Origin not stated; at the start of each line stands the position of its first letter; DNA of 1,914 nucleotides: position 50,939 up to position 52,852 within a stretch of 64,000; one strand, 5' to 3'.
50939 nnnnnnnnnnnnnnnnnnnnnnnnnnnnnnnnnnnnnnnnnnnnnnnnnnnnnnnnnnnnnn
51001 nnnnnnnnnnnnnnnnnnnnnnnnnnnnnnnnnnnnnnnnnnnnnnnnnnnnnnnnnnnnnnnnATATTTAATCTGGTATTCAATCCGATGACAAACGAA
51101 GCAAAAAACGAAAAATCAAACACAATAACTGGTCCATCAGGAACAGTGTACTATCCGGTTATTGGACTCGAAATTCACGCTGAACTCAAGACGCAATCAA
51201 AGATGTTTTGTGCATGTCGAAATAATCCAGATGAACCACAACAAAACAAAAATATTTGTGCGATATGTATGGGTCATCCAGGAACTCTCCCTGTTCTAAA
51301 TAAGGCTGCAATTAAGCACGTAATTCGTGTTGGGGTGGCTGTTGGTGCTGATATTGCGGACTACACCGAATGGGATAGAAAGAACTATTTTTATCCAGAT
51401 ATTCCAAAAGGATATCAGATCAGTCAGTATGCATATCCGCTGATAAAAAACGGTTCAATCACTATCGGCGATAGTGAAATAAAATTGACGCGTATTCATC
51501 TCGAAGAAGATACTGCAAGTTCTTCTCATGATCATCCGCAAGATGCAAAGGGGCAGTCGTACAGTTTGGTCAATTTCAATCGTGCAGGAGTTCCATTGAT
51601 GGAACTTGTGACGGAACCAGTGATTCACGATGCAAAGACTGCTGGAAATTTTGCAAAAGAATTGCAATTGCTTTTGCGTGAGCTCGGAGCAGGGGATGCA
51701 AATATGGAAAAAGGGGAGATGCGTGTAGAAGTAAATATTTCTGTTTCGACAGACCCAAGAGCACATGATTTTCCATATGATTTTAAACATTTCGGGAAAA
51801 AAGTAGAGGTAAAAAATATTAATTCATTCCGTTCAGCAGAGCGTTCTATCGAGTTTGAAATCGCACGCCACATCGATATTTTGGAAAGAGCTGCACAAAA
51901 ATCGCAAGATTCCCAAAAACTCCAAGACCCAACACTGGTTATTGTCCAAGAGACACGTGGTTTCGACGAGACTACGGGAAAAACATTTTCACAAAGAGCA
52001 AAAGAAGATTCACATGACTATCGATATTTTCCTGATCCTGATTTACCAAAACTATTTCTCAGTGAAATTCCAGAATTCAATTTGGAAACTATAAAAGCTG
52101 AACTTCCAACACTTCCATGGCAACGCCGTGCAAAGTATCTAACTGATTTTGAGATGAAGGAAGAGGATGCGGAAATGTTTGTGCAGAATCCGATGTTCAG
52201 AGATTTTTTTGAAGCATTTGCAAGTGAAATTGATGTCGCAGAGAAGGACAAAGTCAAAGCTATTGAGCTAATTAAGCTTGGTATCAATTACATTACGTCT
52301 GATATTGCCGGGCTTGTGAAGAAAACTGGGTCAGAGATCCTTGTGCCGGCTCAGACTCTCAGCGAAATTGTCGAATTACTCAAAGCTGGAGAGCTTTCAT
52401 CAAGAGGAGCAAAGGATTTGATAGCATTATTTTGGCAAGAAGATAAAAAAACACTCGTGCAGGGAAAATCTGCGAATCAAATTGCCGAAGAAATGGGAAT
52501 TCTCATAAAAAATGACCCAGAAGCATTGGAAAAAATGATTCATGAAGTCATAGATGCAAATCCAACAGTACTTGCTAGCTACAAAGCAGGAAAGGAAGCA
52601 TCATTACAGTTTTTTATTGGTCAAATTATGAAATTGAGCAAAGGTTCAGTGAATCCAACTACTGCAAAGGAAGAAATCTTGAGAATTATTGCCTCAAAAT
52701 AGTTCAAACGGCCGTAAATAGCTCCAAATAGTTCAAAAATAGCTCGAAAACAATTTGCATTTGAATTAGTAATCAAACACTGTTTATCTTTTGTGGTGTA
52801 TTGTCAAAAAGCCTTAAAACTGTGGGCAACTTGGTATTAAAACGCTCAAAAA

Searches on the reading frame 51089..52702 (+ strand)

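Call 27: search_protein_families(library=pfam, proteins=[window:51089-52702:+], max_evalue=0.001)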
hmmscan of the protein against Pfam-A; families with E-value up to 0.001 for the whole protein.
window:51089-52702:+ (537 aa): 2 families
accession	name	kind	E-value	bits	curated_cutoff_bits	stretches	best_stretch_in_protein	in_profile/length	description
PF02934.20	GatB_N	-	3.2e-102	341.9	23.4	1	24-325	2-272/277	GatB/GatE catalytic domain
PF02637.23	GatB_Yqey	-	1.3e-27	96.9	27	1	390-532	8-146/148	GatB domain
